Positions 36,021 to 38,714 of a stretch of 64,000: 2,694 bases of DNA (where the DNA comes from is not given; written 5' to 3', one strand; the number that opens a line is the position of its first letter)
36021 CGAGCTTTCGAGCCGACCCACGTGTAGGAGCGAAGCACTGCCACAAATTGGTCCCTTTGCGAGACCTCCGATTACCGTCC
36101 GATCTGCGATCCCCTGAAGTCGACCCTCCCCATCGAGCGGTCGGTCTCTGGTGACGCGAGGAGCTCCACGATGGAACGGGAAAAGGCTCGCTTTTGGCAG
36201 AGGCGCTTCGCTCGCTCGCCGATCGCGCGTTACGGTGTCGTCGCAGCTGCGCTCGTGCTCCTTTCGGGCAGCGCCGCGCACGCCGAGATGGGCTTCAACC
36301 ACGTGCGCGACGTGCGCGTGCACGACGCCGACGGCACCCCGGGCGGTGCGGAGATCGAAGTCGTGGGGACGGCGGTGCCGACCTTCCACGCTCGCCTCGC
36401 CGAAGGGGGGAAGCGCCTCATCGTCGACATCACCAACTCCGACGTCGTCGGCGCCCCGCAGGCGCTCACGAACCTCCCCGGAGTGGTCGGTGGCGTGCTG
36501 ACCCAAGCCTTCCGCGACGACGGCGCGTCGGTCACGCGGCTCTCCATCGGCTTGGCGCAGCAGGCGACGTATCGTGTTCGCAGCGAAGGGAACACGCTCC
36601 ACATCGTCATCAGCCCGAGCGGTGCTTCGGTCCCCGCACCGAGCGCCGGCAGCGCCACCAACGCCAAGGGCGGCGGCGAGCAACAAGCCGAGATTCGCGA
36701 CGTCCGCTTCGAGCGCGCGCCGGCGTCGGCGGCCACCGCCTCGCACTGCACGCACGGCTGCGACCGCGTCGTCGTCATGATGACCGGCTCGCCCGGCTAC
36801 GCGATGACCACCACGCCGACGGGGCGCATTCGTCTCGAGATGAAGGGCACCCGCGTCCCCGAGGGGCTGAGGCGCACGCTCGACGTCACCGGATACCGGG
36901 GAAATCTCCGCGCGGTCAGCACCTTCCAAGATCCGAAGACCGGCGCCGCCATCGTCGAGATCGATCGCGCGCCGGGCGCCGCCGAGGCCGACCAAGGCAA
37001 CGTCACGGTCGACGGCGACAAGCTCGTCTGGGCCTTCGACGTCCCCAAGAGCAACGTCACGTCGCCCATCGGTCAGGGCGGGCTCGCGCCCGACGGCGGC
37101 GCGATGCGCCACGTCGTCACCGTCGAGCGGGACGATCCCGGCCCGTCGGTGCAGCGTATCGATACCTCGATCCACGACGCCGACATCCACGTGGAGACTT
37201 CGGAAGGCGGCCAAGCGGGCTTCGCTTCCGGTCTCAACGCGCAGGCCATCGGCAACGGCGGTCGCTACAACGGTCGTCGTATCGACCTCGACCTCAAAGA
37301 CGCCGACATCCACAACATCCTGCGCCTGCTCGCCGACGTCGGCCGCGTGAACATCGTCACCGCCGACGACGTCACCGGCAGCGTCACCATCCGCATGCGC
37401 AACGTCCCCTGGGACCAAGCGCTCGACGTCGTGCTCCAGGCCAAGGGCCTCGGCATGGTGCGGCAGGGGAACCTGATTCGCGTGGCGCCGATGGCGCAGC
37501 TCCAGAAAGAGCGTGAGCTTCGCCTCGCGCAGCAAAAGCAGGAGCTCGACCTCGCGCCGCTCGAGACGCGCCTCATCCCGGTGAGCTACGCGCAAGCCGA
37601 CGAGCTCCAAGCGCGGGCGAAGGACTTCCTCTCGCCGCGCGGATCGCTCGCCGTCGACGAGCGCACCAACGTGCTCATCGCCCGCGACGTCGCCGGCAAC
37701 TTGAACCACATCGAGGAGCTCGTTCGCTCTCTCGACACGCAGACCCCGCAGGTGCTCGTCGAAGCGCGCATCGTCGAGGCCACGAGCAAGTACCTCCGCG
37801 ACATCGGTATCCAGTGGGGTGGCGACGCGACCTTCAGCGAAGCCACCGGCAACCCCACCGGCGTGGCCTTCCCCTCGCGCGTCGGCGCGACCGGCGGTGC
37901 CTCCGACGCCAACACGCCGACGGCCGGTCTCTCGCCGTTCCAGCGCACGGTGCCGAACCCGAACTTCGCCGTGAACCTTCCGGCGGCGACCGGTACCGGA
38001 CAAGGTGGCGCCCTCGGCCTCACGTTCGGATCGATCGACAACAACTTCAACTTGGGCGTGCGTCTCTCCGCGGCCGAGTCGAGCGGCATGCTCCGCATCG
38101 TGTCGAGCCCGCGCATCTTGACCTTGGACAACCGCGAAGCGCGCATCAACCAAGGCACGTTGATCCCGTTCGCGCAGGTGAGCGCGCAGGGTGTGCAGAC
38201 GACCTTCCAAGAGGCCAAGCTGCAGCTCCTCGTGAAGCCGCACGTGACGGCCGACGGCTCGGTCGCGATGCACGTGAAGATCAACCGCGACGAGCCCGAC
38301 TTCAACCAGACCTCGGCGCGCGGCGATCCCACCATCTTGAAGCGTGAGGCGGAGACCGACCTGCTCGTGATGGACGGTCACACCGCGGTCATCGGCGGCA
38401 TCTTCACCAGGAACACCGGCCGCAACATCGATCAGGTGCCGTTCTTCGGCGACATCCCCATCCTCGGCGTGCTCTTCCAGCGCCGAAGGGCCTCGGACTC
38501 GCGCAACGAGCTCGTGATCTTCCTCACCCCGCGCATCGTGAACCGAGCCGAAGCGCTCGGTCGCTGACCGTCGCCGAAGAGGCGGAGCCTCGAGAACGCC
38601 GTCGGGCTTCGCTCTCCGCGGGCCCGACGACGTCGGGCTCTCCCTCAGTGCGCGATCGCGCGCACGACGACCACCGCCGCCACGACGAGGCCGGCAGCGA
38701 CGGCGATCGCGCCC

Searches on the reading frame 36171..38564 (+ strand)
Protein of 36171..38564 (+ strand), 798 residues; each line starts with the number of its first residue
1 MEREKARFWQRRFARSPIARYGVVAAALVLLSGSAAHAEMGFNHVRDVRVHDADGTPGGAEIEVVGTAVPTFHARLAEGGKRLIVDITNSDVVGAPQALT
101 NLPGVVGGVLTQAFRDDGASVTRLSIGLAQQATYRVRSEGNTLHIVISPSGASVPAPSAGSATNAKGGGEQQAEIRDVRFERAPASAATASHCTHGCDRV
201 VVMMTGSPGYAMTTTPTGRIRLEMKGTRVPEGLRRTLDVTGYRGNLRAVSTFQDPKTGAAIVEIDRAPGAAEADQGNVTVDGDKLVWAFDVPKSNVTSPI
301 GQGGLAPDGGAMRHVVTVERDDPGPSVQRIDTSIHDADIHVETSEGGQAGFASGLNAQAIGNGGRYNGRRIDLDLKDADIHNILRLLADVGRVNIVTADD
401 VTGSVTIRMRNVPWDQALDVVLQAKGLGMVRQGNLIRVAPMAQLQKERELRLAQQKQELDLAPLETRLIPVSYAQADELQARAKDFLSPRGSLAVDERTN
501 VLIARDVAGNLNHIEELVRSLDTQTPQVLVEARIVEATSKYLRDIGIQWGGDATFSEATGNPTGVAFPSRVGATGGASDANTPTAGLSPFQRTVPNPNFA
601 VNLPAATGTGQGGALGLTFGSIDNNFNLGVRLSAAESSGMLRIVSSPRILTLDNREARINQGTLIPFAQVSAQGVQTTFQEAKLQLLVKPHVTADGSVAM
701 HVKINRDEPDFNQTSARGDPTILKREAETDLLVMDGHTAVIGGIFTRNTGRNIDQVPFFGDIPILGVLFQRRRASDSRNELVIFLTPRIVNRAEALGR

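Call 5: search_protein_families(library=pfam, proteins=[window:36171-38564:+], max_evalue=0.1)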
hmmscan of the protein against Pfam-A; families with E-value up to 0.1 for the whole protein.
window:36171-38564:+ (798 aa): 5 families
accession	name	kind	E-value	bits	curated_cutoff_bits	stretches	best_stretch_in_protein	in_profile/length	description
PF00263.26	Secretin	-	3.3e-44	150.9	27.5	1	634-790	1-168/169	Bacterial type II and III secretion system protein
PF03958.22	Secretin_N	-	1.6e-12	47.9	28.2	1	466-527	1-69/69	Bacterial type II/III secretion system short domain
PF07660.19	STN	-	9.5e-10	38.5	28.4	1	395-440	4-51/52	Secretin and TonB N terminus short domain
PF11741.13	AMIN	-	1.1e-06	29.1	20.5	0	196-257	9-71/101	AMIN domain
PF21305.2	type_II_gspD_N0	-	6.6e-05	23.1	27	1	373-438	1-71/71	GspD-like, N0 domain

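Call 8: search_protein_families(library=ncbifam, proteins=[window:36171-38564:+], max_evalue=0.1)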
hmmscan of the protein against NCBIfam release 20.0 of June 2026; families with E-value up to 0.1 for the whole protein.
window:36171-38564:+ (798 aa): 8 families
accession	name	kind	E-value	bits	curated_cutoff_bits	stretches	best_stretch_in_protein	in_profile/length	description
TIGR02515.1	IV_pilus_PilQ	subfamily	5.8e-131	437.4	284.35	1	368-791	1-428/428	type IV pilus secretin PilQ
NF010083.0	PRK13568.1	equivalog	2e-74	250.9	554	2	368-553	25-214/419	DNA uptake porin HofQ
TIGR02517.1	type_II_gspD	equivalog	1.7e-71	241.5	351.35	2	514-794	324-594/600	type II secretion system secretin GspD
NF007851.2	PRK10560.1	exception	1.2e-67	228.5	598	2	370-565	23-219/412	DNA uptake porin HofQ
TIGR02516.1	type_III_yscC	equivalog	1.3e-35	122.8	238.45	1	490-791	198-462/463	type III secretion system outer membrane ring subunit SctC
TIGR02519.1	pilus_MshL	equivalog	9.9e-26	90.4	250.2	1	495-790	3-290/290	pilus (MSHA type) biogenesis protein MshL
NF042912.1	Amuc_1098_fam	equivalog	4.1e-22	78.1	750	2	720-791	726-797/805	Amuc_1098 family type IV pilus outer membrane protein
NF011873.0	PRK15346.1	equivalog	1.6e-17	63.4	524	2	622-773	323-477/499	EscC/YscC/HrcC family type III secretion system outer membrane ring protein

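Call 16: find_related_loci(query=window:36171-38564:+, collection=genome_contigs, flank=7000)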
Query window:36171-38564:+ (798 aa) in genome_contigs; peptide patterns used: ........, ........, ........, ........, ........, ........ (x = any residue, [..] = any of these).
599 stretches matched a pattern (row limit reached: there are more); 501 encode a relative of the query (tblastn E <= 1e-3); the best 80 are kept; 80 distinct loci.
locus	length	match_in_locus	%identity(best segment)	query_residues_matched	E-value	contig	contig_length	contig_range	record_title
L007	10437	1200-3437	79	43-798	0e+0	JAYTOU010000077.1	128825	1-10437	MAG: Myxococcales bacterium isolate GFS_4219 GFS_4219_76, whole genome shotgun sequence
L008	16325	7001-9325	69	3-798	0e+0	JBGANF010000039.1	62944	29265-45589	MAG: Polyangiaceae bacterium isolate MAG_AAO_H10.108 AAOH10-108_opera_contig_2073, whole genome shotgun sequence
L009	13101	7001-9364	69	1-798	0e+0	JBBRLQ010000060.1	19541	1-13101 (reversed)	MAG: Polyangiales bacterium isolate La1_maxbin2.053 LA1C_X2.053_k141_463480L_19541_cov_17.0000, whole genome shotgun seq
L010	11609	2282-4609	69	1-798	0e+0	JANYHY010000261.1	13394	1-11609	MAG: Myxococcales bacterium isolate GL140_2_metabinner_129_sub GL140_2_k141_2863030, whole genome shotgun sequence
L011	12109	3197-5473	71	24-798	0e+0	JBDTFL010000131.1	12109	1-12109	MAG: Polyangiaceae bacterium isolate cluster2_bin.226 k127_1389494, whole genome shotgun sequence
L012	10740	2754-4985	70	43-798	0e+0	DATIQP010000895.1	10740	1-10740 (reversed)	MAG TPA_asm: Polyangiaceae bacterium isolate SMAG_U15880 k141_364279, whole genome shotgun sequence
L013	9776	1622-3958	68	23-797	0e+0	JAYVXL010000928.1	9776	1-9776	MAG: Myxococcales bacterium isolate GL85_DN_concoct_37 GL85_DN_concoct_37_927, whole genome shotgun sequence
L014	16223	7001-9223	72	43-798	0e+0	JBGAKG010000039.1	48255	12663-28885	MAG: Polyangiaceae bacterium isolate MAG_AAO_H125.35 AAOH125-35_opera_contig_1912, whole genome shotgun sequence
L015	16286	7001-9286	68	10-798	0e+0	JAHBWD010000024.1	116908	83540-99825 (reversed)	MAG: Labilithrix sp. isolate ACE_MYX8 MYX8_24, whole genome shotgun sequence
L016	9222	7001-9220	71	29-791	0e+0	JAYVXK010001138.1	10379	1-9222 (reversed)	MAG: Myxococcales bacterium isolate GL85_DN_concoct_3 GL85_DN_concoct_3_1137, whole genome shotgun sequence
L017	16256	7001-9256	68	23-798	0e+0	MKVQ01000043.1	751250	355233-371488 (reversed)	MAG: Myxococcales bacterium 68-20 scnpilot_expt_750_bf_scaffold_47, whole genome shotgun sequence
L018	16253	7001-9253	69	23-798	0e+0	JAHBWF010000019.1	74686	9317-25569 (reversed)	MAG: Labilithrix sp. isolate ACE_MYX10 MYX10_19, whole genome shotgun sequence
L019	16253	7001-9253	69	23-797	0e+0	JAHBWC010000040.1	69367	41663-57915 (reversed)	MAG: Labilithrix sp. isolate ACE_MYX7 MYX7_40, whole genome shotgun sequence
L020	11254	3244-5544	68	29-798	0e+0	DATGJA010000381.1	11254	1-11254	MAG TPA_asm: Polyangiaceae bacterium isolate SMAG_U9821 k141_416465, whole genome shotgun sequence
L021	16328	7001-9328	69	18-798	0e+0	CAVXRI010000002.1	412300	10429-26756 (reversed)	MAG: uncultured Alphaproteobacteria bacterium isolate MFD01213.bin.2.81 genome assembly, contig: contig_13011, whole gen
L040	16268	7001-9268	66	23-798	0e+0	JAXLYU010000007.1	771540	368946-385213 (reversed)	MAG: Labilithrix sp. isolate STL-MYX21 C4.7.fa-7, whole genome shotgun sequence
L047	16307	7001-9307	67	34-798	0e+0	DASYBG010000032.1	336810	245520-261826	MAG TPA_asm: Polyangiaceae bacterium isolate SMAG_U4901 k141_3225055, whole genome shotgun sequence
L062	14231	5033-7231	62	43-798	0e+0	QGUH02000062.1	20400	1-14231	MAG: Pseudomonadota bacterium isolate ZC4RG46 NODE_2161_length_20400_cov_7.473286, whole genome shotgun sequence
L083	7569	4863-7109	61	36-798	0e+0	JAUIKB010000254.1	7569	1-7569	MAG: Polyangia bacterium isolate Co_bin.340 NODE_54973_length_7569_cov_0.849368, whole genome shotgun sequence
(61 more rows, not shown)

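Call 48: search_protein_families(library=pfam, proteins=[L014:5166-6827:-, L040:4864-6333:-, L047:5047-6669:-, L083:2866-4677:+, L062:4213-4758:+], max_evalue=0.01)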
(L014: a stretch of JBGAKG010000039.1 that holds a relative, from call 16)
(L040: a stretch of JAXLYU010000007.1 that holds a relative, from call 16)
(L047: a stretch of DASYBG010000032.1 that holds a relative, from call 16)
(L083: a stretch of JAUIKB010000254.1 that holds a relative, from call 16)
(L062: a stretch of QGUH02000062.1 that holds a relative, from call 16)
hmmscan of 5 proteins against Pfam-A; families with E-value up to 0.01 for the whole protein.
L014:5166-6827:- (553 aa): 0 families

L040:4864-6333:- (489 aa): 0 families

L047:5047-6669:- (540 aa): 13 families
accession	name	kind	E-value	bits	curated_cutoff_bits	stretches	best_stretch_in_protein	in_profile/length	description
PF05175.20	MTS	-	1.2e-14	54.7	23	1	192-280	26-116/170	Methyltransferase small domain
PF13649.12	Methyltransf_25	-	1.6e-11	45.1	27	1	202-268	2-70/97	Methyltransferase domain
PF08241.18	Methyltransf_11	-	2.6e-10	41.2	21.2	1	202-269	1-67/95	Methyltransferase domain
PF13847.12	Methyltransf_31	-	7.1e-08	32.7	27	1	201-269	7-81/145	Methyltransferase domain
PF08242.18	Methyltransf_12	-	3.2e-06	28.2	30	1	202-267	1-70/98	Methyltransferase domain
PF23186.1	DUF7059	-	1.6e-05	25.4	27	1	106-151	34-81/85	Domain of unknown function (DUF7059)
PF06325.19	PrmA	-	1.9e-05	24.8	22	1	199-246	163-211/296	Ribosomal protein L11 methyltransferase (PrmA)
PF05958.17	tRNA_U5-meth_tr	-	0.00011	21.8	23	1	200-249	204-253/357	tRNA (Uracil-5-)-methyltransferase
PF09445.16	Methyltransf_15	-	0.00041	20.4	22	1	199-266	2-70/165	RNA cap guanine-N2 methyltransferase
PF01135.25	PCMT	-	0.0012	19.1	20.3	1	198-253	74-132/210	Protein-L-isoaspartate(D-aspartate) O-methyltransferase (PCMT)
PF02475.24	TRM5-TYW2_MTfase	-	0.0048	17.3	28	1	197-266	36-108/164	TRM5/TYW2 methyltransferase domain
PF13489.12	Methyltransf_23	-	0.0073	16.5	27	0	195-235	20-60/164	Methyltransferase domain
PF03602.21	Cons_hypoth95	-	0.0094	16.1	24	0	199-273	41-124/182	Conserved hypothetical protein 95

L083:2866-4677:+ (603 aa): 1 family
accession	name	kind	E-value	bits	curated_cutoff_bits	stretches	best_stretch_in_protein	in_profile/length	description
PF00339.34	Arrestin_N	-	5.7e-09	36.6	24.9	1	16-131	10-137/148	Arrestin (or S-antigen), N-terminal domain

L062:4213-4758:+ (181 aa): 0 families
